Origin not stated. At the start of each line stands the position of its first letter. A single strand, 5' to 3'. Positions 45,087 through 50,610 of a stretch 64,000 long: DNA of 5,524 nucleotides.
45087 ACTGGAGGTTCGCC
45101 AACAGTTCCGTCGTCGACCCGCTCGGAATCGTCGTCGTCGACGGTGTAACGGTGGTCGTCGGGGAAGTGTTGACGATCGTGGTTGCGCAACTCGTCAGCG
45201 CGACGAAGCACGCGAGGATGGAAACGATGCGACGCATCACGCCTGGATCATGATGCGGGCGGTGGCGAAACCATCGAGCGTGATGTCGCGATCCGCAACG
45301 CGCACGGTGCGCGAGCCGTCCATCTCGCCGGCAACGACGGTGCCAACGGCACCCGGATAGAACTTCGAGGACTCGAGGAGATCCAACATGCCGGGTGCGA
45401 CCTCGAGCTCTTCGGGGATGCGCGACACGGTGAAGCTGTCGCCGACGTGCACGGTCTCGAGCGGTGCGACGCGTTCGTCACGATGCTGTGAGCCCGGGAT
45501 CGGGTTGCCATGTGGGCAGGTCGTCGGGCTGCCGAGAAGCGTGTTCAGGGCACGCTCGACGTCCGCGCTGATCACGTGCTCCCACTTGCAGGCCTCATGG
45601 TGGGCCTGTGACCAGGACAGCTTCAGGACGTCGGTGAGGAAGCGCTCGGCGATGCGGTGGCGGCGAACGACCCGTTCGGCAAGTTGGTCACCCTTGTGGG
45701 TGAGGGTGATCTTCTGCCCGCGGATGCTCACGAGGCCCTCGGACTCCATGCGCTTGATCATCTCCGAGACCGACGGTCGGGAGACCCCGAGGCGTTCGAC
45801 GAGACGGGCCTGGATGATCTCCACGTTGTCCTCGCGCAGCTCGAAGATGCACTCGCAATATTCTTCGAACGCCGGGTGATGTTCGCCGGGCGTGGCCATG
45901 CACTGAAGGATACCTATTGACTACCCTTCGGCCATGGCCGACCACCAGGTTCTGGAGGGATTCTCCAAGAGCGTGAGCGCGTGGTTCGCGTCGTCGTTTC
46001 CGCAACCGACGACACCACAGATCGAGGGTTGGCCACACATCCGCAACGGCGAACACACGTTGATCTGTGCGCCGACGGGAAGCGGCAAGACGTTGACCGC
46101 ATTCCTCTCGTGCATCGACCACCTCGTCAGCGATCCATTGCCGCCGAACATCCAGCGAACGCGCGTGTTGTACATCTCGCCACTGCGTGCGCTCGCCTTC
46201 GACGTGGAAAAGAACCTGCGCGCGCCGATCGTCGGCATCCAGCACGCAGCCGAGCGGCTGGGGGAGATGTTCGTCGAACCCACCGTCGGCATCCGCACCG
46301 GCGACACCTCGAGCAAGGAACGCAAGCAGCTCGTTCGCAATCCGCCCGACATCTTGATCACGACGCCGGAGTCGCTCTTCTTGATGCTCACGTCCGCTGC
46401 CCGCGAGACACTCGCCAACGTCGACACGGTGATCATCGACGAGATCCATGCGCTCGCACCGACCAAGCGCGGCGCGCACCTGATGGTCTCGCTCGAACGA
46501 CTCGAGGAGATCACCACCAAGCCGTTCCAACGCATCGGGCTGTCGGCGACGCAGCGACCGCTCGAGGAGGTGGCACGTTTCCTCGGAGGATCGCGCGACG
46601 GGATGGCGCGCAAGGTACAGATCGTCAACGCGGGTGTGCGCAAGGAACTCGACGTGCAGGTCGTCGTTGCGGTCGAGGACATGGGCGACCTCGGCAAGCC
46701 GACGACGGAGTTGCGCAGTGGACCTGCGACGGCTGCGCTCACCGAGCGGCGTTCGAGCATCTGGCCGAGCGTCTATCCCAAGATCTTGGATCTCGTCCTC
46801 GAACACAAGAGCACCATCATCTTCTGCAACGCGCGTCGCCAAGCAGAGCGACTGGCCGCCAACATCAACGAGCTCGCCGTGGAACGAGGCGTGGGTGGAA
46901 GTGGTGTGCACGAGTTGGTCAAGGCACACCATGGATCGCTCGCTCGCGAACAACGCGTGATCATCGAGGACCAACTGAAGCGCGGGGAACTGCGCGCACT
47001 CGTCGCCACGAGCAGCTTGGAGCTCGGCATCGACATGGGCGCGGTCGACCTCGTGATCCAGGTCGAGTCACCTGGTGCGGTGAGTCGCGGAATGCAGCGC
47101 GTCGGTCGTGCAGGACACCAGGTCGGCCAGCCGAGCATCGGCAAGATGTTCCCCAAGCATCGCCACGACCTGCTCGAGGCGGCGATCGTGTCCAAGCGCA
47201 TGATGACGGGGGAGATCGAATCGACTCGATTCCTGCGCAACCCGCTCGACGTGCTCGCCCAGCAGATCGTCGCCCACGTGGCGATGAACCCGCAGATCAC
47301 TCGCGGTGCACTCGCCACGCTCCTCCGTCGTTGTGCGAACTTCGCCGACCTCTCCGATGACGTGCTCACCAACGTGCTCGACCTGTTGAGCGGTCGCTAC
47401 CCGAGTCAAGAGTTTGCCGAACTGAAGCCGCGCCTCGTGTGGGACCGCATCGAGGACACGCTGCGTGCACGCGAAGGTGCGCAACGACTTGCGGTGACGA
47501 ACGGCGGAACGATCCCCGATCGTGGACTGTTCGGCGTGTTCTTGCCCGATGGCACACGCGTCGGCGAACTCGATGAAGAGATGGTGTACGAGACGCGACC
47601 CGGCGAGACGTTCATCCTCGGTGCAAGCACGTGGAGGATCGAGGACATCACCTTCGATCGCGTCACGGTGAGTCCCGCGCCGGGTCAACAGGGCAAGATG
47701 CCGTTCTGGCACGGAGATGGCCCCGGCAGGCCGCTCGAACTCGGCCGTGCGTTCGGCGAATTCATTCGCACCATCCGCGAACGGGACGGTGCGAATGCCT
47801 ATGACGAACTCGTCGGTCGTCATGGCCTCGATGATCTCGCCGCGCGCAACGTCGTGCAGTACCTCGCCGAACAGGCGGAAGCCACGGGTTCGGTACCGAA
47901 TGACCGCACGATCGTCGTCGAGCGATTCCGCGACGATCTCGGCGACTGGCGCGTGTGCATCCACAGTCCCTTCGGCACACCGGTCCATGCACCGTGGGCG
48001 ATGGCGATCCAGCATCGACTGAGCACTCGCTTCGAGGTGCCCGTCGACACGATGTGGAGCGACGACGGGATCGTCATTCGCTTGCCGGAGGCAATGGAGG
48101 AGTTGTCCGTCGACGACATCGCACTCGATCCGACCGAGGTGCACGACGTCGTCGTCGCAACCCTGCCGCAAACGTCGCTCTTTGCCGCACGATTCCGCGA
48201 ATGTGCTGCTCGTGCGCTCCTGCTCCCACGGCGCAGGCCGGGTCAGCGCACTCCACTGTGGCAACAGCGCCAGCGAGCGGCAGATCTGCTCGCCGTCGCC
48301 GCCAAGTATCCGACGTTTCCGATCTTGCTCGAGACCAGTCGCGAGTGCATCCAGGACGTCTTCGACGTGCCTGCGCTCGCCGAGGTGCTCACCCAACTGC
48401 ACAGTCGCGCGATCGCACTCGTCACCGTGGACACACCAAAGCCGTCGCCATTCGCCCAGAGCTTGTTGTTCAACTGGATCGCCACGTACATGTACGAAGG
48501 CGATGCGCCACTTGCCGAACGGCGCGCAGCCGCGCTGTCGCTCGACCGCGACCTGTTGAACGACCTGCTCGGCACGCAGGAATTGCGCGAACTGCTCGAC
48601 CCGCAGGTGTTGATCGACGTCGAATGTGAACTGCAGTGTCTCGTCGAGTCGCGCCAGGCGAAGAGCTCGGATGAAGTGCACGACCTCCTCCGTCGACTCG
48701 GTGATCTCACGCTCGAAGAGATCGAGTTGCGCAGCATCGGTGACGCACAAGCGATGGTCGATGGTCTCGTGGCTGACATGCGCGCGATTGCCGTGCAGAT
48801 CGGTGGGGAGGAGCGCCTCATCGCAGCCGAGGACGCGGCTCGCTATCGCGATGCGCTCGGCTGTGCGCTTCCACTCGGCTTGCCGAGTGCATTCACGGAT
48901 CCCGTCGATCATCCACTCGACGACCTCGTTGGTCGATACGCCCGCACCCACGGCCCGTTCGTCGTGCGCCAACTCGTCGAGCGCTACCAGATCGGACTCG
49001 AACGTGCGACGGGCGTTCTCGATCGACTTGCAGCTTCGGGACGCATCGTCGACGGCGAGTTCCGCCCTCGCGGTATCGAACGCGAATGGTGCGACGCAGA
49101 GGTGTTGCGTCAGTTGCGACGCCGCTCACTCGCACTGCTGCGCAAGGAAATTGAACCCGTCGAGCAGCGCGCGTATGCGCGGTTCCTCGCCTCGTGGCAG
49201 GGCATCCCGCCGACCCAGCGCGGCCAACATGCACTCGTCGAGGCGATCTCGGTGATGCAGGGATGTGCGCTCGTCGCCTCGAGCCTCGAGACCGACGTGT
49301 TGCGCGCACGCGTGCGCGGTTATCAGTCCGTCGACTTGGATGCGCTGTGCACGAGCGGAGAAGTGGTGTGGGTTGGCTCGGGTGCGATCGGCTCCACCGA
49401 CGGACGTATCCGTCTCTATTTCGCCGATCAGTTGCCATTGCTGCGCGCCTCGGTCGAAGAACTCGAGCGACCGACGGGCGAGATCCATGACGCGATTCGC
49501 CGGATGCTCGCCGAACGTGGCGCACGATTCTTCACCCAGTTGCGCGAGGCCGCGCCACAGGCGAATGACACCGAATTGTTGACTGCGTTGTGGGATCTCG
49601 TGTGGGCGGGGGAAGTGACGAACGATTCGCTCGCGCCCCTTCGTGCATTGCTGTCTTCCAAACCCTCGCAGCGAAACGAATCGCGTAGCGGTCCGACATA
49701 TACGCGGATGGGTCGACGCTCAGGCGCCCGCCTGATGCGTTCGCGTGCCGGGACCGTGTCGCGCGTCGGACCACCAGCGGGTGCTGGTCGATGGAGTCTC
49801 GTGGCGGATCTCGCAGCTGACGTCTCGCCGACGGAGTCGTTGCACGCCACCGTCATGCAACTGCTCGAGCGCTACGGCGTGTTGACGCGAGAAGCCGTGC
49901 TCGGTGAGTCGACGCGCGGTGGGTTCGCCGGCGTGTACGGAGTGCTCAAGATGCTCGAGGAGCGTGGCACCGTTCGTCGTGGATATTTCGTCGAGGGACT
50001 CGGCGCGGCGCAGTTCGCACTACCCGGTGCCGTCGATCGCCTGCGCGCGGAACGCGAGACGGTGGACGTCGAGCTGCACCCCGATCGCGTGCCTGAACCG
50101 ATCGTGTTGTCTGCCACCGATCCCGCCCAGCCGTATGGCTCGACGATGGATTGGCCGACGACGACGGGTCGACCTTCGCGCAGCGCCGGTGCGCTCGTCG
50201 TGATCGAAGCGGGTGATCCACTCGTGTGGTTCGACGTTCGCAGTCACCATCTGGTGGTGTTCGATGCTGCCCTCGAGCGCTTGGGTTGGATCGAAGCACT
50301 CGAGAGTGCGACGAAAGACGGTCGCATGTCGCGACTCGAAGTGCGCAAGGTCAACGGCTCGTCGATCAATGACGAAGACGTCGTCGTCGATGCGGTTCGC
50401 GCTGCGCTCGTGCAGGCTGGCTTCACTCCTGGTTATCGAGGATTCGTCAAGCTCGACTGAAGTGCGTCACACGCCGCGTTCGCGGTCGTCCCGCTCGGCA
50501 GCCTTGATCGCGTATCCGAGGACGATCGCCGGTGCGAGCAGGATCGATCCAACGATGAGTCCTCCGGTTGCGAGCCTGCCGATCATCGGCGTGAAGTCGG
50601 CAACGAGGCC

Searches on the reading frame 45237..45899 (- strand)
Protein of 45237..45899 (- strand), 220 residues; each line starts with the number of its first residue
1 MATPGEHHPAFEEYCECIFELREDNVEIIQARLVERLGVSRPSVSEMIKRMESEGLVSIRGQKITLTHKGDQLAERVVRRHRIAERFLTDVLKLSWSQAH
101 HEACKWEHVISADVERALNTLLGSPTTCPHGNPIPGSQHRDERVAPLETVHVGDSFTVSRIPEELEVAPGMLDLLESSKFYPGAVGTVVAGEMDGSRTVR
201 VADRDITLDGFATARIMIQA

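Call 9: search_protein_families(library=pfam, proteins=[window:45237-45899:-], max_evalue=0.001)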
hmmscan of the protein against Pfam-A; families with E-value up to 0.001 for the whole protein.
window:45237-45899:- (220 aa): 10 families
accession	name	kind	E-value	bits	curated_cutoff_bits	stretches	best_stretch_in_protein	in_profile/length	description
PF02742.21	Fe_dep_repr_C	-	2.2e-32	111.3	27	1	67-135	1-69/70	Iron dependent repressor, metal binding and dimerisation domain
PF01325.25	Fe_dep_repress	-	1.9e-12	47.6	26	1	11-61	6-56/60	Iron dependent repressor, N-terminal DNA binding domain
PF12802.13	MarR_2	-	1.7e-06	28.6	27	1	28-59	21-52/61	MarR family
PF13545.12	HTH_Crp_2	-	2.4e-06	27.8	27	1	27-67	22-62/70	Crp-like helix-turn-helix domain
PF01047.28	MarR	-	1.8e-05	25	24.6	1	28-58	18-48/59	MarR family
PF13412.12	HTH_24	-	4e-05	23.5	21.9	1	30-57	20-47/48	Winged helix-turn-helix DNA-binding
PF00392.27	GntR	-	5.1e-05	23.3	27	1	32-63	29-60/64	Bacterial regulatory proteins, gntR family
PF24034.1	DUF7343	-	0.00018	21.7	27.6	1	24-57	15-48/62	Domain of unknown function (DUF7343)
PF25213.1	HVO_A0261_N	-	0.00019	21.7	35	0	30-79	27-76/86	HVO_A0261 N-terminal domain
PF04023.20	FeoA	-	0.00048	20.6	23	0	146-218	2-72/74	FeoA domain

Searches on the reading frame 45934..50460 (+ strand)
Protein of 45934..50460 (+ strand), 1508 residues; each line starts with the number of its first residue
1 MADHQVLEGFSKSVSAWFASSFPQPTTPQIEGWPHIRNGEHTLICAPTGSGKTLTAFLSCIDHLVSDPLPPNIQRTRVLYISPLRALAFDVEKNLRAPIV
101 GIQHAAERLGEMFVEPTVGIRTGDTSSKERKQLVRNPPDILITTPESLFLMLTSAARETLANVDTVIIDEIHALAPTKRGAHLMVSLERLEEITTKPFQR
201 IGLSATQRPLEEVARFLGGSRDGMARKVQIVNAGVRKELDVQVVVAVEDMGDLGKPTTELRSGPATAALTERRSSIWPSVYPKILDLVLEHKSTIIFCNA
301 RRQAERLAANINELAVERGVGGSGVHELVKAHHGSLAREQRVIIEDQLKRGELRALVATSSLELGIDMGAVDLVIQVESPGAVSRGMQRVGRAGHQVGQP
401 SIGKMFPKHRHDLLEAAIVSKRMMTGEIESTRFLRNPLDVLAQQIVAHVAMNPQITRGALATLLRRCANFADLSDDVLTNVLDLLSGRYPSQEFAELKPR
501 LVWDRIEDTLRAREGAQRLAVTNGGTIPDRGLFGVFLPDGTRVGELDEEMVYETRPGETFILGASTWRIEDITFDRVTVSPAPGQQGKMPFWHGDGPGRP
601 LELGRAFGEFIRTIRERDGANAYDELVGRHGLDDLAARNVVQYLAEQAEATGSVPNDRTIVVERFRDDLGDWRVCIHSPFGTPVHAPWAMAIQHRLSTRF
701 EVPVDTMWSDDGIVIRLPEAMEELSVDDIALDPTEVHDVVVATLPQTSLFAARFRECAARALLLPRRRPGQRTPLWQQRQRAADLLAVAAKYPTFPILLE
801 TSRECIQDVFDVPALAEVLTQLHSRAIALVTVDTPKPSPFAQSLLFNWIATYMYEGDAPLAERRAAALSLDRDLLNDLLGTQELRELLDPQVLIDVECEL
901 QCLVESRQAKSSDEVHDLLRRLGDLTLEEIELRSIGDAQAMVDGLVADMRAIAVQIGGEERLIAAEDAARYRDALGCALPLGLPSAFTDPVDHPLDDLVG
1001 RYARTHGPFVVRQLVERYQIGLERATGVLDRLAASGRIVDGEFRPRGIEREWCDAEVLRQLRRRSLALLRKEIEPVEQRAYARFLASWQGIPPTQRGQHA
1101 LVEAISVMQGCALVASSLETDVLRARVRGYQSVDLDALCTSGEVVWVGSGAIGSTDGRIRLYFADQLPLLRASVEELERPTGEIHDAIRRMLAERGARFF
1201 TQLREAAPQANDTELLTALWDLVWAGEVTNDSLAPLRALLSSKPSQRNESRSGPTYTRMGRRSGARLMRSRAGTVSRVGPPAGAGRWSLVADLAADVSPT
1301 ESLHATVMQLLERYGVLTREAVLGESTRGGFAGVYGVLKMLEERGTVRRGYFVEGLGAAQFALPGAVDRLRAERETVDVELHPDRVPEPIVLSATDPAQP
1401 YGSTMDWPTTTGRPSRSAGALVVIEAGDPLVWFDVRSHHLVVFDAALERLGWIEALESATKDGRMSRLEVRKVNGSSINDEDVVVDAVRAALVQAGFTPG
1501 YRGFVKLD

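Call 9: search_protein_families(library=pfam, proteins=[window:45934-50460:+], max_evalue=0.001)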
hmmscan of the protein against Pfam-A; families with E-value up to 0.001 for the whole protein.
window:45934-50460:+ (1508 aa): 8 families
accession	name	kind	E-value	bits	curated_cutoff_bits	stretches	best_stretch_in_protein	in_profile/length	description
PF08494.16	DEAD_assoc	-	3.9e-64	216.5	23.5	1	654-841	1-191/191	DEAD/H associated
PF19306.5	WH_Lhr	-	9.5e-47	158.9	27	1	422-589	2-168/168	Large helicase-related protein, winged helix domain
PF23234.1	WH4_Lhr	-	5.9e-32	109.6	27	1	1298-1377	3-82/87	Large helicase-related protein, winged-helix domain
PF00270.35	DEAD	-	1.4e-30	106.7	26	1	27-208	2-161/167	DEAD/DEAH box helicase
PF23236.1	WH2_Lhr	-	1.6e-18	67.6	27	1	886-990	1-105/105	Large helicase-related protein, winged-helix domain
PF00271.37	Helicase_C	-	2.7e-16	60.2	23.5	1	286-394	8-107/110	Helicase conserved C-terminal domain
PF23235.1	WH3_Lhr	-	1.1e-13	51.7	27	1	1080-1166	5-92/95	Large helicase-related protein, winged-helix domain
PF04851.21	ResIII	-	6.9e-08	33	22.5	1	37-206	21-161/164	Type III restriction enzyme, res subunit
